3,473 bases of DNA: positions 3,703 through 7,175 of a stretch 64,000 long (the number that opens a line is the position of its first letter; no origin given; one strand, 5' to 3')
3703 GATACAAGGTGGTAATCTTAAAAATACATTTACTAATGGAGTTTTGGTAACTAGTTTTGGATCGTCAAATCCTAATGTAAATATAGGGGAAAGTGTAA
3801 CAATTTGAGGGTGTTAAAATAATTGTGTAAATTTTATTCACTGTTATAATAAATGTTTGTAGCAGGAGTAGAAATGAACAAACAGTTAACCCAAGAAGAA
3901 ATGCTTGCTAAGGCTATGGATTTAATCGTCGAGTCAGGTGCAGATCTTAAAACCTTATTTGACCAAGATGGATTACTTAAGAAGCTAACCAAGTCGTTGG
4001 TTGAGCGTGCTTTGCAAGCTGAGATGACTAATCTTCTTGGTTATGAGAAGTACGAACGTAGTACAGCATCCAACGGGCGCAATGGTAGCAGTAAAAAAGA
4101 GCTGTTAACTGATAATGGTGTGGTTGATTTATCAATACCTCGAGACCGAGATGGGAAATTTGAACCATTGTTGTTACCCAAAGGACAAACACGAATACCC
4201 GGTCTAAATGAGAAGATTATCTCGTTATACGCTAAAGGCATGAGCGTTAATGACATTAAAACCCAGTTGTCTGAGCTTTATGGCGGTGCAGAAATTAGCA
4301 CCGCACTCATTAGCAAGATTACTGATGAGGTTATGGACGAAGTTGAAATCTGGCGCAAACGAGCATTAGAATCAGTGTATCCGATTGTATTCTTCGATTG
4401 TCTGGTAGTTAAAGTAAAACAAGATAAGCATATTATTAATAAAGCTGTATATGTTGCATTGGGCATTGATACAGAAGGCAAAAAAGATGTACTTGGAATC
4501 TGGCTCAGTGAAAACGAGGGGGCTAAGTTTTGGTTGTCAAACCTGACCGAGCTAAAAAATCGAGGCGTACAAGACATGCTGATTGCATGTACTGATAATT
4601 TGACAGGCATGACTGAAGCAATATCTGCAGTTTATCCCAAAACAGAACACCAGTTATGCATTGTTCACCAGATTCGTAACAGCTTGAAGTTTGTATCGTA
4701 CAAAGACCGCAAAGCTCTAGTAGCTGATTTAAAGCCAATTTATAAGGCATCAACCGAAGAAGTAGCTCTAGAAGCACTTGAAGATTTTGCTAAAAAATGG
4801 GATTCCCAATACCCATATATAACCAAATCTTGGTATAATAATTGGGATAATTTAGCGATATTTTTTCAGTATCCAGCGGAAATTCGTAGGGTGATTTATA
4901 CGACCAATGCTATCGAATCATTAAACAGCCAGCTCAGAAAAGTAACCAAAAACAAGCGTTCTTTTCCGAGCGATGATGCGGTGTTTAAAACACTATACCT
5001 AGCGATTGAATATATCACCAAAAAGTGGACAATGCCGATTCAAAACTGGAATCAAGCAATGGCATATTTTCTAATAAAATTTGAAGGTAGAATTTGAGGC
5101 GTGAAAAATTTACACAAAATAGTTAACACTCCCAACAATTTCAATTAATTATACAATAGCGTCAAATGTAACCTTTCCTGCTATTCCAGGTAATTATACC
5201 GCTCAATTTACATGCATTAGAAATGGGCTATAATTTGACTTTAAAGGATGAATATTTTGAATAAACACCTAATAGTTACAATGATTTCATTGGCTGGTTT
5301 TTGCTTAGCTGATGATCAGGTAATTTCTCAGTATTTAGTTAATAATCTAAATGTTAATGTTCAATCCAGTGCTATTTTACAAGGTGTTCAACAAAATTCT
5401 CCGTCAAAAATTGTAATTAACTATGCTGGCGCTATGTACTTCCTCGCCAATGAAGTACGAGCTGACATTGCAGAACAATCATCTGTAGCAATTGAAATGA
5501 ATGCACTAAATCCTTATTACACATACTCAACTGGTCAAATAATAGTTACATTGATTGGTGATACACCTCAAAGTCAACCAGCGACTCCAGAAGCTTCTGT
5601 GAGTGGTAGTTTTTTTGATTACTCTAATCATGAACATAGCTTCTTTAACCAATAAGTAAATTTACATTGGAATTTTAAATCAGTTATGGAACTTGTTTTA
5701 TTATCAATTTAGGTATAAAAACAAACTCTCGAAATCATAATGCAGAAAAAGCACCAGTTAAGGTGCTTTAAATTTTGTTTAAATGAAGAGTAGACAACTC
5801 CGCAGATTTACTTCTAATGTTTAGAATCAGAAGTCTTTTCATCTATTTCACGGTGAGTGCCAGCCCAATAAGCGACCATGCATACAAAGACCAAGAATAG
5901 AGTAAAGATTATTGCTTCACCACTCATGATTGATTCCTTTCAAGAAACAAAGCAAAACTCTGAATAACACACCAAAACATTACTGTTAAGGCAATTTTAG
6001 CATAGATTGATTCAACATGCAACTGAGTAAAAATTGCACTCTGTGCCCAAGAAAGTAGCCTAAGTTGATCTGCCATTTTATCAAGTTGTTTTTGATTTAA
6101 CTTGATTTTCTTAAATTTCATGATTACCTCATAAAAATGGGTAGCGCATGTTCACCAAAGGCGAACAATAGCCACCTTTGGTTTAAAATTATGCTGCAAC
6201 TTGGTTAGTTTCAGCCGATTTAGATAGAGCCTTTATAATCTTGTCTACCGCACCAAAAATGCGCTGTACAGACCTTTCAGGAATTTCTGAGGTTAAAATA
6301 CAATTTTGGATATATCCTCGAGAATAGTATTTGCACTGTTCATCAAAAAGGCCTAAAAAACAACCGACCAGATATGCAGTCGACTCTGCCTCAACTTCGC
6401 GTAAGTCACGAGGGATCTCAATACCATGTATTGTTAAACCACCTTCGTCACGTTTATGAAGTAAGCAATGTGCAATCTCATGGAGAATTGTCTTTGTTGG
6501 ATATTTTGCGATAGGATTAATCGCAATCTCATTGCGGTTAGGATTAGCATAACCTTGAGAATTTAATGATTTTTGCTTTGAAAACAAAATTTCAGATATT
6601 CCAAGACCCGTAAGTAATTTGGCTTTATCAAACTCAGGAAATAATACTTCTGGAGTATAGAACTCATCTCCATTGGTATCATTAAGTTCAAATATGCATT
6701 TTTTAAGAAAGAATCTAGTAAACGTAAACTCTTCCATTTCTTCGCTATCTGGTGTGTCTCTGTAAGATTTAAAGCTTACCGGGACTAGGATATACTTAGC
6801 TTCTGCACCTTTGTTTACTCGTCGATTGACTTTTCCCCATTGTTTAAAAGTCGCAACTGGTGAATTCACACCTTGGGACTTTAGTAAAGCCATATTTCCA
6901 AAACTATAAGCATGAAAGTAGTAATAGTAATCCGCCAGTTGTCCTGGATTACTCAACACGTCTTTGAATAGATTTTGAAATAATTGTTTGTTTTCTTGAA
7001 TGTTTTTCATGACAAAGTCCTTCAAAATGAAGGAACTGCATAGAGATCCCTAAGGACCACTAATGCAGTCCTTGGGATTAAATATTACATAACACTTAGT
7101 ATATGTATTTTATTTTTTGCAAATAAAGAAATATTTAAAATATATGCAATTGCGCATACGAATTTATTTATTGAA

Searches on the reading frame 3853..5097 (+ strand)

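Call 24: search_protein_families(library=pfam, proteins=[window:3853-5097:+], max_evalue=0.001)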
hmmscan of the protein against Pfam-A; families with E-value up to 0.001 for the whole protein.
window:3853-5097:+ (414 aa): 2 families
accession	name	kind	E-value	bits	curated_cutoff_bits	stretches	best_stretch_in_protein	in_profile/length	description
PF00872.24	Transposase_mut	-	8.8e-120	400.5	21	1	26-393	10-377/379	Transposase, Mutator family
PF10551.15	MULE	-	1.9e-07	31.8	27.6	1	198-275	16-98/99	MULE transposase domain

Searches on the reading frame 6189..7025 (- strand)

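Call 73: search_protein_families(library=pfam, proteins=[window:6189-7025:-], max_evalue=0.001)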
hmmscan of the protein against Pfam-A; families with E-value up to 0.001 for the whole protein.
window:6189-7025:- (278 aa): 1 family
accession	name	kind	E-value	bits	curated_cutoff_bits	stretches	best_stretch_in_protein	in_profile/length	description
PF08401.16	ArdcN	-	1.2e-05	26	22.6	1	30-99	34-113/123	N-terminal domain of anti-restriction factor ArdC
